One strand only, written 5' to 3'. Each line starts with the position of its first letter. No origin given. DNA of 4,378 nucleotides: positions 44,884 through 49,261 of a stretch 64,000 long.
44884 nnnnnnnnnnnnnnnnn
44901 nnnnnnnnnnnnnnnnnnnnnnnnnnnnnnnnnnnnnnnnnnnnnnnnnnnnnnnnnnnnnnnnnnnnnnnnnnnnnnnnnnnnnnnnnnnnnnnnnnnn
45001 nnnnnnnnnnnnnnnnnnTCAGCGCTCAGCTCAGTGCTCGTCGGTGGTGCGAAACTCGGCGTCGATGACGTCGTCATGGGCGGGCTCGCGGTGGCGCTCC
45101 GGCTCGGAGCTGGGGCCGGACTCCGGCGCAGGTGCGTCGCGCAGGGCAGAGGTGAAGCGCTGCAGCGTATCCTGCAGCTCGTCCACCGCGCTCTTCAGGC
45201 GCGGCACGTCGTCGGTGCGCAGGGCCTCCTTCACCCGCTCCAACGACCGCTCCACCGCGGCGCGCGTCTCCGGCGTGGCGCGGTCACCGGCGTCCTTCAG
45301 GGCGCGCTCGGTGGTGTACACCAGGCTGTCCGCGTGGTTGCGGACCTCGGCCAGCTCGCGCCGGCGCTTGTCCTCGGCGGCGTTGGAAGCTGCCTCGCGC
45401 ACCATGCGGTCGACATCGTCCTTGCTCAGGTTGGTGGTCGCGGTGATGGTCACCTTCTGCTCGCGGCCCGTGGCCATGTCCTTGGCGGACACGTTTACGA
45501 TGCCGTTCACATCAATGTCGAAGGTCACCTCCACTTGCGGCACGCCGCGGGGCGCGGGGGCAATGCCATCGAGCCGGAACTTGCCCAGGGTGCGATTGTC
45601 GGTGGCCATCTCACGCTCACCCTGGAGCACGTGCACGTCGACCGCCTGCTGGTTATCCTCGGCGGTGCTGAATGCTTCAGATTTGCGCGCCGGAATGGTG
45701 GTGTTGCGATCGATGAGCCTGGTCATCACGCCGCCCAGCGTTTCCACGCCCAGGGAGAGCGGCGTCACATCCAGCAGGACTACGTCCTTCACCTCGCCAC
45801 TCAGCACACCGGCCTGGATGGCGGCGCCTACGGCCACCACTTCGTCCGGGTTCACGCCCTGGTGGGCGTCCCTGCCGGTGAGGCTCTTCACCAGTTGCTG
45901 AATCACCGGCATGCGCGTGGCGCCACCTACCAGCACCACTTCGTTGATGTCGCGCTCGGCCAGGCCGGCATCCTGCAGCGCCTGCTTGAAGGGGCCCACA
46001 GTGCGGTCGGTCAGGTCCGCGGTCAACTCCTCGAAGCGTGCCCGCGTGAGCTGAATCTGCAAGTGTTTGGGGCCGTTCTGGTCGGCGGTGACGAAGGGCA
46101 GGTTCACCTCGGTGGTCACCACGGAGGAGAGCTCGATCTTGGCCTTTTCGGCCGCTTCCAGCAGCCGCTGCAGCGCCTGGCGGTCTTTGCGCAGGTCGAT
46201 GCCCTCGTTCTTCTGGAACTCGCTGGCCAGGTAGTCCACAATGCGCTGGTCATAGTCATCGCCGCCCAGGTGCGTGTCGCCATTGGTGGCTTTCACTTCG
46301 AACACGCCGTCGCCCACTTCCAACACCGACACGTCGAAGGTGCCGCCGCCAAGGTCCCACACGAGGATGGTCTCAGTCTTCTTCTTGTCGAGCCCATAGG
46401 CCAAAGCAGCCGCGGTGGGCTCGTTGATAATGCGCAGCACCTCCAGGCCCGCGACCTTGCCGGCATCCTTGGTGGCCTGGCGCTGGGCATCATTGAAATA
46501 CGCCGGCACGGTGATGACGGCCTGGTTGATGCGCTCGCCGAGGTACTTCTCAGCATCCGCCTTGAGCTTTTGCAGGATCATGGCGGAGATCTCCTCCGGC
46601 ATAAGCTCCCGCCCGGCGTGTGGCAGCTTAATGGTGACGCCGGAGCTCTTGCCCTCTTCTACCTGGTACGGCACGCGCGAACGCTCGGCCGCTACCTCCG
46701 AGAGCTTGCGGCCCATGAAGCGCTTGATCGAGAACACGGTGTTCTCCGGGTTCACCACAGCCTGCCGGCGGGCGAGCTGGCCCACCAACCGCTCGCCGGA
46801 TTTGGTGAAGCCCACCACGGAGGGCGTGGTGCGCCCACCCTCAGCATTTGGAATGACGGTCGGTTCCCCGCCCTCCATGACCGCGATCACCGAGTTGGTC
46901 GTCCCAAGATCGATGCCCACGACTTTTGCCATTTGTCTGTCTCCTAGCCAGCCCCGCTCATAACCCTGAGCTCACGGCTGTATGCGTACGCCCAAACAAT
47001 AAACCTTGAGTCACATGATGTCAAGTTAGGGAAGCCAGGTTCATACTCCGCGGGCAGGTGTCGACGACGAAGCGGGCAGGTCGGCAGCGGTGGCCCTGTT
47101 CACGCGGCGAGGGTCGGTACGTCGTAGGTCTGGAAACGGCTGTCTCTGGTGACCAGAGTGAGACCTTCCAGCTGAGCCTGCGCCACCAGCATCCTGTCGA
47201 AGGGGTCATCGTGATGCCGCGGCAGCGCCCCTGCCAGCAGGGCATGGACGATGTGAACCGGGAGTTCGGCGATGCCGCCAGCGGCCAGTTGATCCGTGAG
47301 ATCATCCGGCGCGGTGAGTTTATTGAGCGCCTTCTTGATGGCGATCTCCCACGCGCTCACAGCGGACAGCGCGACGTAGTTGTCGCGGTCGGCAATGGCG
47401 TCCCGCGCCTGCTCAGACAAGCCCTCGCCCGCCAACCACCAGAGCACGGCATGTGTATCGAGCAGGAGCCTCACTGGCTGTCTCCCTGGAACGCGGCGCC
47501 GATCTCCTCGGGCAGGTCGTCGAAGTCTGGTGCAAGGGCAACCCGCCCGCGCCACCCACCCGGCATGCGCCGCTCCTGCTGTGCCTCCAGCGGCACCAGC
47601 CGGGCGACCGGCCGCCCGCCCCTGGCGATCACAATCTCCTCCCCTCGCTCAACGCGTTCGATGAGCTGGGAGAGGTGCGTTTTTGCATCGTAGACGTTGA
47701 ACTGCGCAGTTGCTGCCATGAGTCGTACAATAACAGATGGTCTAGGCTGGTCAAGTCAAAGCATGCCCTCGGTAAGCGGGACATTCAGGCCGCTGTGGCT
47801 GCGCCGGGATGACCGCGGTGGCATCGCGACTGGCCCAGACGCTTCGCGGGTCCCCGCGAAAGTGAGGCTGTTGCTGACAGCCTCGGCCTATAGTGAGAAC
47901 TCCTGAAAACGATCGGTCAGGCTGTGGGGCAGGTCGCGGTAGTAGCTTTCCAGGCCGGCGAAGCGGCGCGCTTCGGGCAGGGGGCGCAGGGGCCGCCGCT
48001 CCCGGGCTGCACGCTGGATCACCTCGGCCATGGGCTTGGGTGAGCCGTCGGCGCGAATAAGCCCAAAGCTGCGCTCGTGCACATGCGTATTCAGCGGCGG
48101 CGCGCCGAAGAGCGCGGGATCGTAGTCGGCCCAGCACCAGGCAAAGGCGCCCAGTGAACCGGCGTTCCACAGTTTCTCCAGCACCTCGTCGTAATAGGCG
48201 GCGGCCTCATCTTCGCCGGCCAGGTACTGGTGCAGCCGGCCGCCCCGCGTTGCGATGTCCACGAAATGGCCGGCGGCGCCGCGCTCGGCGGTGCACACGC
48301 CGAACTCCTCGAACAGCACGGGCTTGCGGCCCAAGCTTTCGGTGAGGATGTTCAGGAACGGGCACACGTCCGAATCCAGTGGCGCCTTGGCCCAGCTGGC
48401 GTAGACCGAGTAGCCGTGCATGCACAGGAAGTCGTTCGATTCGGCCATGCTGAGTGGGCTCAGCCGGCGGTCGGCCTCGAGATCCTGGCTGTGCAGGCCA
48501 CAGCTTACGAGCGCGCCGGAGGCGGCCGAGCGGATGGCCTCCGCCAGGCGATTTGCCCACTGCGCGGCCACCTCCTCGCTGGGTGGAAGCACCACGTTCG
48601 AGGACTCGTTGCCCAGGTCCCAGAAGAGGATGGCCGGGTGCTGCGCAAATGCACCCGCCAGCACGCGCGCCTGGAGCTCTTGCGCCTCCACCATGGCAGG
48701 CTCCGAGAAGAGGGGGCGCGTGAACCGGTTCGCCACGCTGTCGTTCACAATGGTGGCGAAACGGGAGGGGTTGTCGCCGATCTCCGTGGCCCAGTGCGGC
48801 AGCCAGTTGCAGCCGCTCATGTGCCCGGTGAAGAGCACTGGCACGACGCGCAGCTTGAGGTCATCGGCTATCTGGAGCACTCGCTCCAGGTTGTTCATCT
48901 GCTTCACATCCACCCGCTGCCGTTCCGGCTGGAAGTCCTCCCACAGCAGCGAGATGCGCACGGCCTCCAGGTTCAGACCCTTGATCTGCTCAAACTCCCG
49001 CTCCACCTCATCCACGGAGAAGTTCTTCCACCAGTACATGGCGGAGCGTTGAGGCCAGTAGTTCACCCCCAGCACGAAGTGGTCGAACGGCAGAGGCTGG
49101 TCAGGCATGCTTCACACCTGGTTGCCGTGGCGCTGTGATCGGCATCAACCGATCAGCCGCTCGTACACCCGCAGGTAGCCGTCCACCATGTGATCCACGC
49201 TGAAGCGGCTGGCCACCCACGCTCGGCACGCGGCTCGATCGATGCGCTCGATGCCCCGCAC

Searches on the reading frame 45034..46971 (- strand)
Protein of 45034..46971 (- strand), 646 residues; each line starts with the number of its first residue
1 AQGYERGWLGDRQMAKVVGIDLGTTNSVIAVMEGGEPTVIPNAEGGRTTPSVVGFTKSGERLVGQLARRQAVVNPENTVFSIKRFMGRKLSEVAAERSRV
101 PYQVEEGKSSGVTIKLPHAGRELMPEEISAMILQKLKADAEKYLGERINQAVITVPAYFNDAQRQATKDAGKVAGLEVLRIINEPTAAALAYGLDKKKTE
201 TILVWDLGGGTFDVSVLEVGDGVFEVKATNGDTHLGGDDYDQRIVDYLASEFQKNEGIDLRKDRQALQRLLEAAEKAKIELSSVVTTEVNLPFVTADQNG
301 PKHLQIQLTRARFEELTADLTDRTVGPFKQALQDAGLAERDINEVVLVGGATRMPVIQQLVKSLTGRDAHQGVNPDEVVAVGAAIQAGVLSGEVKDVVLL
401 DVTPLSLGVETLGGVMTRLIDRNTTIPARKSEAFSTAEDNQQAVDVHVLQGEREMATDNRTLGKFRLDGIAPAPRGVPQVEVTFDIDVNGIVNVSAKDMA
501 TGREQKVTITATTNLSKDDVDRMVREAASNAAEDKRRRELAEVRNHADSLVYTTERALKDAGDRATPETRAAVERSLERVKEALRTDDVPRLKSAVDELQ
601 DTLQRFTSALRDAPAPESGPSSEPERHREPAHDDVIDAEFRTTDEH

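Call 42: search_protein_families(library=pfam, proteins=[window:45034-46971:-], max_evalue=0.00001)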
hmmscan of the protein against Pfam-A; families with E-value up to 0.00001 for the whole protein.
window:45034-46971:- (646 aa): 2 families
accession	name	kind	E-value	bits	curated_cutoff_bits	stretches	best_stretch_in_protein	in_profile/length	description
PF00012.26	HSP70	-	2.6e-260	865.2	20.6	1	17-609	1-596/599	Hsp70 protein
PF06723.19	MreB_Mbl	-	4.7e-20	72.1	27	1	132-385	77-317/327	MreB/Mbl protein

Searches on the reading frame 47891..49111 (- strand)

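Call 43: search_protein_families(library=pfam, proteins=[window:47891-49111:-], max_evalue=0.00001)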
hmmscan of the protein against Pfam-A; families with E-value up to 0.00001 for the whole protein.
window:47891-49111:- (407 aa): 1 family
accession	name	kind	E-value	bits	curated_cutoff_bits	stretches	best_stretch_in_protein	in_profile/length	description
PF00150.24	Cellulase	-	6.6e-09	36.1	23.5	1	27-277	17-243/272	Cellulase (glycosyl hydrolase family 5)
